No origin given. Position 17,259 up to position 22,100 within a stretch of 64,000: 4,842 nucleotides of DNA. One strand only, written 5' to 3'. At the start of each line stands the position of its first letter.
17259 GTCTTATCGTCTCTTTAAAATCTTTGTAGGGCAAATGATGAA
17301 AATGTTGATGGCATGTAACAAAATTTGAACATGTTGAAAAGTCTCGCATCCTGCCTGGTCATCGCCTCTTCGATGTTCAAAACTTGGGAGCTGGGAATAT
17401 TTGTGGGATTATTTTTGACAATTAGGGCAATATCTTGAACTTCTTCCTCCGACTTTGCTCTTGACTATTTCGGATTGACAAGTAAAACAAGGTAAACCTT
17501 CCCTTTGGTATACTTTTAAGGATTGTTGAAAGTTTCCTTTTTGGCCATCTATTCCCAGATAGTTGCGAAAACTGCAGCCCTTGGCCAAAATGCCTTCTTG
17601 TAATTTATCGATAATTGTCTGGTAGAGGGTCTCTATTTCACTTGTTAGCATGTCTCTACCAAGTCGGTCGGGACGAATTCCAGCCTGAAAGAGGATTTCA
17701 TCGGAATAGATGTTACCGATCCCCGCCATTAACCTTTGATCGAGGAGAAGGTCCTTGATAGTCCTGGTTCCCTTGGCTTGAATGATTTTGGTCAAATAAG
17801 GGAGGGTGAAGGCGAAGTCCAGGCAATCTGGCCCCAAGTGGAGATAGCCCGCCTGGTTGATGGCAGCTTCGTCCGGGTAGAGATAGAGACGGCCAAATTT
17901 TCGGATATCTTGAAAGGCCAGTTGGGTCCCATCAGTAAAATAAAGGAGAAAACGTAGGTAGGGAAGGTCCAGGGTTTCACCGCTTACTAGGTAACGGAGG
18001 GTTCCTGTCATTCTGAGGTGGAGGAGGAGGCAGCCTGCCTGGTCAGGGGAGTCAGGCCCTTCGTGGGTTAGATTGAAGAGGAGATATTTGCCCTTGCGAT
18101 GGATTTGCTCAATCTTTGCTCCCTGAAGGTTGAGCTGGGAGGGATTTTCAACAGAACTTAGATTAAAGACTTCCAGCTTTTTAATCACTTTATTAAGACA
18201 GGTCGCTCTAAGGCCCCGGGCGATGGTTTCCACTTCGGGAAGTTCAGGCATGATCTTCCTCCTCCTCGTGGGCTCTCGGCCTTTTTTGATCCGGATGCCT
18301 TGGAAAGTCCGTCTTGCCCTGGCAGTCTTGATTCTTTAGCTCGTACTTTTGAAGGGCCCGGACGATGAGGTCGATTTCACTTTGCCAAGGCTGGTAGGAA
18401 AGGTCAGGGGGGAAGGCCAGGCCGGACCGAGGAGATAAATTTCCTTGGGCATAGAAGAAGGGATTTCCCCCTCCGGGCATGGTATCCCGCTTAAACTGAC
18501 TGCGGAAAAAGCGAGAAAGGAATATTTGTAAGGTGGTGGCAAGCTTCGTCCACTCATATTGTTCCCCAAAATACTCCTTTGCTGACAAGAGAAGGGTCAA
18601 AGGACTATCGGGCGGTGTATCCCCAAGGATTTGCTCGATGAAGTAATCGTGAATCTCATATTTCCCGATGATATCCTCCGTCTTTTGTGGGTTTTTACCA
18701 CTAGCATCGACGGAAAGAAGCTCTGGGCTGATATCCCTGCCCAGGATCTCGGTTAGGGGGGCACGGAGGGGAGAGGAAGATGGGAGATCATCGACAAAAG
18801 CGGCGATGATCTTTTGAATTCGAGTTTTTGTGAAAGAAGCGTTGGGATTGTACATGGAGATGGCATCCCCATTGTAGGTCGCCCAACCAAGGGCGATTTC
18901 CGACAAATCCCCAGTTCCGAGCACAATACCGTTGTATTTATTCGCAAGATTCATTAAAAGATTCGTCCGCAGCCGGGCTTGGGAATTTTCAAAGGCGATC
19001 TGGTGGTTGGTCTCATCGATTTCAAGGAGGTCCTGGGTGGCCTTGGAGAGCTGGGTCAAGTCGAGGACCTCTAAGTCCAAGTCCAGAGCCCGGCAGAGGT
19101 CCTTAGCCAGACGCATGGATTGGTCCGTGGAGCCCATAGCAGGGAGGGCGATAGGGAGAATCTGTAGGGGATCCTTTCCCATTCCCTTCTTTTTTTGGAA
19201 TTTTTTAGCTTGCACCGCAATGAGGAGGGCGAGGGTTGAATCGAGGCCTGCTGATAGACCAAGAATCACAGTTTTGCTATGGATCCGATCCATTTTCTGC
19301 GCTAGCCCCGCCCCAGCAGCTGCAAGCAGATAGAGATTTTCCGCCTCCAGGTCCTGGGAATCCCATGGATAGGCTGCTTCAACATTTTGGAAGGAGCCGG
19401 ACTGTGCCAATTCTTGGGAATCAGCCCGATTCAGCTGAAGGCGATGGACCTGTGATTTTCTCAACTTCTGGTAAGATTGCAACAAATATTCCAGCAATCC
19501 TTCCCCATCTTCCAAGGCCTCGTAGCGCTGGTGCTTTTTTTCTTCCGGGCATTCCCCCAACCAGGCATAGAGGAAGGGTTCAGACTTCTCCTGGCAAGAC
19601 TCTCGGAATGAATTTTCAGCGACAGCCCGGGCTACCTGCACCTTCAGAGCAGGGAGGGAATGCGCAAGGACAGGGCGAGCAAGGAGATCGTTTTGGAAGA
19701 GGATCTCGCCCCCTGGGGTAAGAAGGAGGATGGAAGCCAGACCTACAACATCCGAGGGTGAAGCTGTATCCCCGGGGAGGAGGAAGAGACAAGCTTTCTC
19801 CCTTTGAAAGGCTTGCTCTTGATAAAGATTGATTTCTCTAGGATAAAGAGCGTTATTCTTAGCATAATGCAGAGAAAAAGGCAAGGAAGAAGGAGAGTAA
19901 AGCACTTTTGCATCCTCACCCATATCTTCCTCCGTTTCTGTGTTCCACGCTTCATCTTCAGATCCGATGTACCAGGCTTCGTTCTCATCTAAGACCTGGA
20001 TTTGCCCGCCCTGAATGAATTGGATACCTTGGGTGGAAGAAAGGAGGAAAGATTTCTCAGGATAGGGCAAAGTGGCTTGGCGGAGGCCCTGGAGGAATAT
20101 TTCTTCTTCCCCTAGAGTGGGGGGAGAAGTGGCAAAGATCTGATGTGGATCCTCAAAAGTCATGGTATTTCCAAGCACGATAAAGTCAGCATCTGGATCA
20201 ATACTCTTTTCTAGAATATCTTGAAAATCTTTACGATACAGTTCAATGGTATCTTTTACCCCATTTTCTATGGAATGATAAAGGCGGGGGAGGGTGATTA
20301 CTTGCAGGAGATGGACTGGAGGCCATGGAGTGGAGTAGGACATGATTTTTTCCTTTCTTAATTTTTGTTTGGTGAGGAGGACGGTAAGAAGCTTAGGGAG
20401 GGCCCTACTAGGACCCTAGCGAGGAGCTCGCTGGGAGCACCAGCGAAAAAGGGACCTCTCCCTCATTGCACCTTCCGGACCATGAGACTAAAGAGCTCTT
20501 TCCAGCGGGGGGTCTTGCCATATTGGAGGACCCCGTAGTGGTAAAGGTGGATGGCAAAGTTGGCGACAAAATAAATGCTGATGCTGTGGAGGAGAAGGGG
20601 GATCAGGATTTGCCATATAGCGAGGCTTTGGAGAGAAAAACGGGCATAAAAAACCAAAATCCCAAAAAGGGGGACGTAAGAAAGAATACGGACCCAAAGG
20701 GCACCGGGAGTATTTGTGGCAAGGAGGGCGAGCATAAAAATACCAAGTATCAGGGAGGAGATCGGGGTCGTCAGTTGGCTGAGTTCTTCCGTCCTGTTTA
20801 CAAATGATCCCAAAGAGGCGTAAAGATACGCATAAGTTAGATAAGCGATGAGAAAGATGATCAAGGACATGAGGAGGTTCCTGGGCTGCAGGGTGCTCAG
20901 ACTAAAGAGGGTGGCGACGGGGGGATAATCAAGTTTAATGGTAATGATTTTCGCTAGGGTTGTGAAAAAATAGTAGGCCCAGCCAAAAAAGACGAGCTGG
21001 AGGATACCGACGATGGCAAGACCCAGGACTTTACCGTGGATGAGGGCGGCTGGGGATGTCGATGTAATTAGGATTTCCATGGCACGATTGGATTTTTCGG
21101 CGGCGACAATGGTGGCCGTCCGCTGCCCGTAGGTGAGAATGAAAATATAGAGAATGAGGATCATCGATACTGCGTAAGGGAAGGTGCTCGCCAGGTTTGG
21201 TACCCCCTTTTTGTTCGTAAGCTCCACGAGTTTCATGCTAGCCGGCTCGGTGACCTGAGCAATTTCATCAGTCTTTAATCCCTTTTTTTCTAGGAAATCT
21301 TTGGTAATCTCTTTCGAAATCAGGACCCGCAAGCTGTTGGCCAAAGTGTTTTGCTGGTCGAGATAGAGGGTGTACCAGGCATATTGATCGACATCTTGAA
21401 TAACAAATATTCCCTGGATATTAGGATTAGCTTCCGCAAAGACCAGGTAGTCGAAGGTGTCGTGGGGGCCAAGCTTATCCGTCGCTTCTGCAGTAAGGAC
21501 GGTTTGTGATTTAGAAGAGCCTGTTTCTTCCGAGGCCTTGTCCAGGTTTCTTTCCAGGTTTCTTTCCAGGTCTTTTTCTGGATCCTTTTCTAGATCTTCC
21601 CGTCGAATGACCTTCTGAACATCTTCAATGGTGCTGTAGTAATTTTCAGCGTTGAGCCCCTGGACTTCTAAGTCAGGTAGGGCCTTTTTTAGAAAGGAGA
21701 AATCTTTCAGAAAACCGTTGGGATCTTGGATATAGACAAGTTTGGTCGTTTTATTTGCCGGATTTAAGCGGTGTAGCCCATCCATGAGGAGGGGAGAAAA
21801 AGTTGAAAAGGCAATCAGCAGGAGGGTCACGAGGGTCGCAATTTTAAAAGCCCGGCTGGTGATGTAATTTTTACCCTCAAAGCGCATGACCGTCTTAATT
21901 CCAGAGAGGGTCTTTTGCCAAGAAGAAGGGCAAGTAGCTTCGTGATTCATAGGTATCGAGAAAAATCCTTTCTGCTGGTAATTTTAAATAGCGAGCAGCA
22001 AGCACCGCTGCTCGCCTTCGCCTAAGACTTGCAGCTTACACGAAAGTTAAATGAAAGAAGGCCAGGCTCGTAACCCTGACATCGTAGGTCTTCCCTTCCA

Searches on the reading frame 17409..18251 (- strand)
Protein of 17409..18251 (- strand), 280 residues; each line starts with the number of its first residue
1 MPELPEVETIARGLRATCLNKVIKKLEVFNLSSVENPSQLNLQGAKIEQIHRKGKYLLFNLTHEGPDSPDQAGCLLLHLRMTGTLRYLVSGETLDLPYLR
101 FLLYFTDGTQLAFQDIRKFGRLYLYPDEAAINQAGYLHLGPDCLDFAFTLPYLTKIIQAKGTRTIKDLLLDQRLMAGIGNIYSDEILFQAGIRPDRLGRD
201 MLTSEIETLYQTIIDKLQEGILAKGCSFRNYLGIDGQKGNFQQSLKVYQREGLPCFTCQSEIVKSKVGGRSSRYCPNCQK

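Call 9: search_protein_families(library=pfam, proteins=[window:17409-18251:-])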
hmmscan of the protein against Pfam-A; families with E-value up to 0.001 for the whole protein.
window:17409-18251:- (280 aa): 3 families
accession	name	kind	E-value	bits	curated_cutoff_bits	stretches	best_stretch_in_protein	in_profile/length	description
PF01149.29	Fapy_DNA_glyco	-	5.9e-29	101.5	25.5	1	1-122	1-117/117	Formamidopyrimidine-DNA glycosylase N-terminal domain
PF06831.19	H2TH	-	5.1e-23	81.3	34.7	1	139-227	1-88/93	Formamidopyrimidine-DNA glycosylase H2TH domain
PF06827.20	zf-FPG_IleRS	-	0.00047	20.4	21.3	1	252-280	1-29/30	Zinc finger found in FPG and IleRS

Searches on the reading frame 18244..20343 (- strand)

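Call 9: search_protein_families(library=pfam, proteins=[window:18244-20343:-])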
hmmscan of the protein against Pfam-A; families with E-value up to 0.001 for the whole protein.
window:18244-20343:- (699 aa): 1 family
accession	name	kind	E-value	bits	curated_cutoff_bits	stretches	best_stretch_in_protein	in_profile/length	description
PF02540.23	NAD_synthase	-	2.5e-28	99.3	21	1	345-517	7-167/242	NAD synthase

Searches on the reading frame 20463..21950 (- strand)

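Call 9: search_protein_families(library=pfam, proteins=[window:20463-21950:-])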
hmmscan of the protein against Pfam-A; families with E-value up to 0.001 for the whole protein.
window:20463-21950:- (495 aa): 1 family
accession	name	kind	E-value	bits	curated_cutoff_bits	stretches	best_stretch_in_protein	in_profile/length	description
PF12698.13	ABC2_membrane_3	-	1.8e-27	96.8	31.6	1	127-459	43-338/347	ABC-2 family transporter protein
